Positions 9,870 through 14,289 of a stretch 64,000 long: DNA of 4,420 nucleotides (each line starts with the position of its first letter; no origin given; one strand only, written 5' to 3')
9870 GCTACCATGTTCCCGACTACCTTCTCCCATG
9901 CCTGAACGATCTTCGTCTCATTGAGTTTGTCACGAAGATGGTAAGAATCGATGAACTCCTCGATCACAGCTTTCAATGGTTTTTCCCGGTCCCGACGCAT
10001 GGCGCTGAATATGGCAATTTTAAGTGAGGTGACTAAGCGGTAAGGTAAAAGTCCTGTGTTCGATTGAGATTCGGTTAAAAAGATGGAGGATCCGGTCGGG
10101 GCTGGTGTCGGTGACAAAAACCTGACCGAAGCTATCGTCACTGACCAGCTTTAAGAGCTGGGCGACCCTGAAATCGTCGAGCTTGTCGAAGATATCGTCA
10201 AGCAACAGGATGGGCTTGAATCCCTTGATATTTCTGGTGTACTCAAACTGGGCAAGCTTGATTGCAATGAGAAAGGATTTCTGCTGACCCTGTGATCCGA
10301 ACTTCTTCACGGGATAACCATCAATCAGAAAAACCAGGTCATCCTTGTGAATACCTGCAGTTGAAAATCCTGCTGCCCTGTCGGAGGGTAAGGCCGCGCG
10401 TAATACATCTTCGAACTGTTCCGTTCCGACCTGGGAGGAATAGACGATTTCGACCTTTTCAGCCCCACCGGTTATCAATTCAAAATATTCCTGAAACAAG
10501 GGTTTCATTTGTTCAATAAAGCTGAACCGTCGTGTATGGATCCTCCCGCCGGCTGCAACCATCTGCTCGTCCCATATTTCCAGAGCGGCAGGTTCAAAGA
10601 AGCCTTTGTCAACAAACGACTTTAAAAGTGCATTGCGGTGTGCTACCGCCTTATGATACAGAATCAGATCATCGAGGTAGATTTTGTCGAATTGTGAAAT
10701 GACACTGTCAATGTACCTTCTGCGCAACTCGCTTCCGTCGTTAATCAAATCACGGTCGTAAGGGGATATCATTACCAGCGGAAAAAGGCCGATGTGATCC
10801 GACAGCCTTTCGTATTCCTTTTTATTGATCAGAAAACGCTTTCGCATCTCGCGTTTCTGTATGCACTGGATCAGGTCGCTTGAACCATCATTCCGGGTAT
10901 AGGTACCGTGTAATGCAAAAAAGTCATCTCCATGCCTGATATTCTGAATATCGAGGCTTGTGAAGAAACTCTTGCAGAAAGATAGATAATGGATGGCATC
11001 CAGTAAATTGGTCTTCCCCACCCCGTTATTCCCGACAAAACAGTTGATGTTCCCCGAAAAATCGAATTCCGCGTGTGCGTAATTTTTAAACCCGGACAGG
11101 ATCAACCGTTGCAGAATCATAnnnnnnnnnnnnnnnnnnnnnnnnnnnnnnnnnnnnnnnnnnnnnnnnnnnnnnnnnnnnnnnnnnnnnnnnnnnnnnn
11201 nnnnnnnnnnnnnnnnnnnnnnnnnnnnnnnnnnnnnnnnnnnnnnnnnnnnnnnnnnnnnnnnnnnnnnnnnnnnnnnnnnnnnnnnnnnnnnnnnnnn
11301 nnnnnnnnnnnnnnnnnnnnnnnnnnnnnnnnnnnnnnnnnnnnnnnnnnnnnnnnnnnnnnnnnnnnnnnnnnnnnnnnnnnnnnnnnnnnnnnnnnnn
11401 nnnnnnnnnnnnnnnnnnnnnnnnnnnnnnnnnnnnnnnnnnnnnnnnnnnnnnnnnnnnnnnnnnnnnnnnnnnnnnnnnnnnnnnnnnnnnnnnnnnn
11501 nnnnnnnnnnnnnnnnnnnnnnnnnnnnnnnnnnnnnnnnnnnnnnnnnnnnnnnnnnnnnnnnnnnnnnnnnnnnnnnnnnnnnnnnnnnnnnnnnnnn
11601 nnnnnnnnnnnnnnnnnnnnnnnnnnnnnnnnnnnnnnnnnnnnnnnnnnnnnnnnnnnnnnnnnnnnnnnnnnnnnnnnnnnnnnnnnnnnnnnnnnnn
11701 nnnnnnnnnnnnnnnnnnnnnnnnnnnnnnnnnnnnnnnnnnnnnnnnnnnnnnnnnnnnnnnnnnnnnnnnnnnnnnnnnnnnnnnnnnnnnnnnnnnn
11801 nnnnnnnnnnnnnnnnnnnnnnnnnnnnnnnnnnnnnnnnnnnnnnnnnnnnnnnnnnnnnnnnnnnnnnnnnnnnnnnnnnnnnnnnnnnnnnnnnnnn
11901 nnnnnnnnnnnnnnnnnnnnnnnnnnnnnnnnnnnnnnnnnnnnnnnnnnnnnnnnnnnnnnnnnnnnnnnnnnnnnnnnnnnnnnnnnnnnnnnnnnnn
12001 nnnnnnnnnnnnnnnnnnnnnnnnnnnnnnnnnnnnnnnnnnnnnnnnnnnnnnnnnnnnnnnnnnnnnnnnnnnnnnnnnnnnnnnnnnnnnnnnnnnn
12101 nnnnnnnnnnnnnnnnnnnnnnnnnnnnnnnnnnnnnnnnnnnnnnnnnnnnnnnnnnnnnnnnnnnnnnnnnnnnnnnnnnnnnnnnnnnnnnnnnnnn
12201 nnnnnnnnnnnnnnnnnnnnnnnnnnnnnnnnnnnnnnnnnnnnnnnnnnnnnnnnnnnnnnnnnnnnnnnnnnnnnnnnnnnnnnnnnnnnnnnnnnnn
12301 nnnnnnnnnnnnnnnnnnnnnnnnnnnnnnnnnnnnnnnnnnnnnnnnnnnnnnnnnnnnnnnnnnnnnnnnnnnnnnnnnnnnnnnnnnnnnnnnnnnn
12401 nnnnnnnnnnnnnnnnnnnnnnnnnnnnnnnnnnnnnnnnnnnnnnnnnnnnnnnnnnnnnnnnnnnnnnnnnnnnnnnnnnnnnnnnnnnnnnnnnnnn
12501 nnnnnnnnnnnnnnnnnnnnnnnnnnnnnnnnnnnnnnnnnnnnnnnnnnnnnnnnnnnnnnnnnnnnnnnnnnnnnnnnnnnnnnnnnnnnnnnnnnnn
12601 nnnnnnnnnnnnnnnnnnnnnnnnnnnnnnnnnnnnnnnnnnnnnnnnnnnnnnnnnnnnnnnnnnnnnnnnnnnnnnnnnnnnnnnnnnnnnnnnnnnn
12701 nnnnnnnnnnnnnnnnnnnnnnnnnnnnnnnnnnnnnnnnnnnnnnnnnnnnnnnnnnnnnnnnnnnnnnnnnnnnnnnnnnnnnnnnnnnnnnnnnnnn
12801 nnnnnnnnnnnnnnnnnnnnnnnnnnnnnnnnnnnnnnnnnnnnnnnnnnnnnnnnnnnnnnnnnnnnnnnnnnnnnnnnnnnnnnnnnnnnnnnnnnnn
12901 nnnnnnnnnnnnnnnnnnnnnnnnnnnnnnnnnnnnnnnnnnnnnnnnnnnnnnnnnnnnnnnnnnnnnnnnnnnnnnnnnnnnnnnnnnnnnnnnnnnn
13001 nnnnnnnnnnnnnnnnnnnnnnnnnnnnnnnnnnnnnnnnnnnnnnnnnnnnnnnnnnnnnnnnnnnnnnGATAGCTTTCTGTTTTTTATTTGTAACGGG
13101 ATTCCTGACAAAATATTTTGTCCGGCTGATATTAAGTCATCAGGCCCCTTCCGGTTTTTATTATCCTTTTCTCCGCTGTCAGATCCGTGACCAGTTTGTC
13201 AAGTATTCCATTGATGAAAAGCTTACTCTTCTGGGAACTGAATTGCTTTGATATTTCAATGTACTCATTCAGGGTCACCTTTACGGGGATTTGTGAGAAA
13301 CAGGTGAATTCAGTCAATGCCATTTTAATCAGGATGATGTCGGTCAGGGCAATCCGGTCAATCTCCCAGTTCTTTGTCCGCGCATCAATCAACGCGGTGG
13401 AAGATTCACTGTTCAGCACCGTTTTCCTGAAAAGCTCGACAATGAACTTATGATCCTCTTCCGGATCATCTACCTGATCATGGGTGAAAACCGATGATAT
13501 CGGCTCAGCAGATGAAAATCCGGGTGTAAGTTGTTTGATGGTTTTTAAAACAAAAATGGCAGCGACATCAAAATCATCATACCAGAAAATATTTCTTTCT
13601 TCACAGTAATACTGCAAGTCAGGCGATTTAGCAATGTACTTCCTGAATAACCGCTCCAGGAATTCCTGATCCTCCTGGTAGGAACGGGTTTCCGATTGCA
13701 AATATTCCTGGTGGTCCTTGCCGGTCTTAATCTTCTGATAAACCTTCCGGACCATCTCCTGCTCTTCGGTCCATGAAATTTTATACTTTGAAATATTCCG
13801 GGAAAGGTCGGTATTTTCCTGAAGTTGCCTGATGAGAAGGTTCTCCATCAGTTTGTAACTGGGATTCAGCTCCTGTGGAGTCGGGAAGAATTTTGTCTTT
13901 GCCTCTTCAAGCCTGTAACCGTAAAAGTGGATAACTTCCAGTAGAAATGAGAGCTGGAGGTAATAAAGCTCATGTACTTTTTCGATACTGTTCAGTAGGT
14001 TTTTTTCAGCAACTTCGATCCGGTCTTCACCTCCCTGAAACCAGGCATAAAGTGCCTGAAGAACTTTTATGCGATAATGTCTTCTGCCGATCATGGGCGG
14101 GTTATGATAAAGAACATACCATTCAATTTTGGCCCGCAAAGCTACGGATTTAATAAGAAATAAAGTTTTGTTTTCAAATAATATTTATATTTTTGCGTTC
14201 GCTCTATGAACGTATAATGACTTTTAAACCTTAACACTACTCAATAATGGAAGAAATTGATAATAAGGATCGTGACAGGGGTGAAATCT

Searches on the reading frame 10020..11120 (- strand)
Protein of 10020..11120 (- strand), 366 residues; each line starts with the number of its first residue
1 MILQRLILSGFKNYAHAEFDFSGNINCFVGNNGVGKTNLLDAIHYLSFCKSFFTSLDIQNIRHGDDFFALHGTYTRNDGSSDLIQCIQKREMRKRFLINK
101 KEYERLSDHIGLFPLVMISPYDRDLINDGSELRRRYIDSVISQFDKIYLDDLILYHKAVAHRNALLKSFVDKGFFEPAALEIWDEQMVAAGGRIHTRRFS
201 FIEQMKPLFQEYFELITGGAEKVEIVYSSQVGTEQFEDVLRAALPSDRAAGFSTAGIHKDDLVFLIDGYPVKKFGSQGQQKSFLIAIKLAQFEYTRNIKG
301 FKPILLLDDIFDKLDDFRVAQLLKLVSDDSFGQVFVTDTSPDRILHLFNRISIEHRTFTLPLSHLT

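Call 58: search_protein_families(library=pfam, proteins=[window:10020-11120:-], max_evalue=0.00001)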
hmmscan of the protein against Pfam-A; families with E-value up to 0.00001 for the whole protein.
window:10020-11120:- (366 aa): 4 families
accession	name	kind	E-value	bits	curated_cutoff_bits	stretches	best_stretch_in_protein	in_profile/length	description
PF02463.25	SMC_N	-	3.8e-18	66.2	40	1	3-338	2-196/220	RecF/RecN/SMC N terminal domain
PF13304.12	AAA_21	-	4.4e-11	43.8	27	1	25-337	1-296/304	AAA domain, putative AbiEii toxin, Type IV TA system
PF13476.12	AAA_23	-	1.2e-10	42.8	27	1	5-48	1-44/201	AAA domain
PF13175.12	AAA_15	-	5.3e-10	39.9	32.1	1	1-65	1-55/374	AAA ATPase domain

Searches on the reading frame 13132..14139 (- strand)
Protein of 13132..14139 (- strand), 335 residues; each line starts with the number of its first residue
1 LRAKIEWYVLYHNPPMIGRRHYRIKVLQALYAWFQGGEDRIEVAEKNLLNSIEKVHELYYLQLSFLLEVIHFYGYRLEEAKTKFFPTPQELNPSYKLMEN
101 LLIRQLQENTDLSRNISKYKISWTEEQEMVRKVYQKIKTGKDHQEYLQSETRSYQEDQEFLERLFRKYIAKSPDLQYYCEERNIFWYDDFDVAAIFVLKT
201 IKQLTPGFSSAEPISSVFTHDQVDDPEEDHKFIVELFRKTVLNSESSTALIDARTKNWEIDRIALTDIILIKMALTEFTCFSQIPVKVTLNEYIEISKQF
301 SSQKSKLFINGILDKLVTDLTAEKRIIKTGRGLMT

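Call 58: search_protein_families(library=pfam, proteins=[window:13132-14139:-], max_evalue=0.00001)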
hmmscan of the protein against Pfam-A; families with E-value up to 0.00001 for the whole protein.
window:13132-14139:- (335 aa): 1 family
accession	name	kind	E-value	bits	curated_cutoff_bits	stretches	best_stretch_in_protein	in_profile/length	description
PF01029.23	NusB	-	1.1e-20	74.8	23.1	1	219-316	34-131/133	NusB family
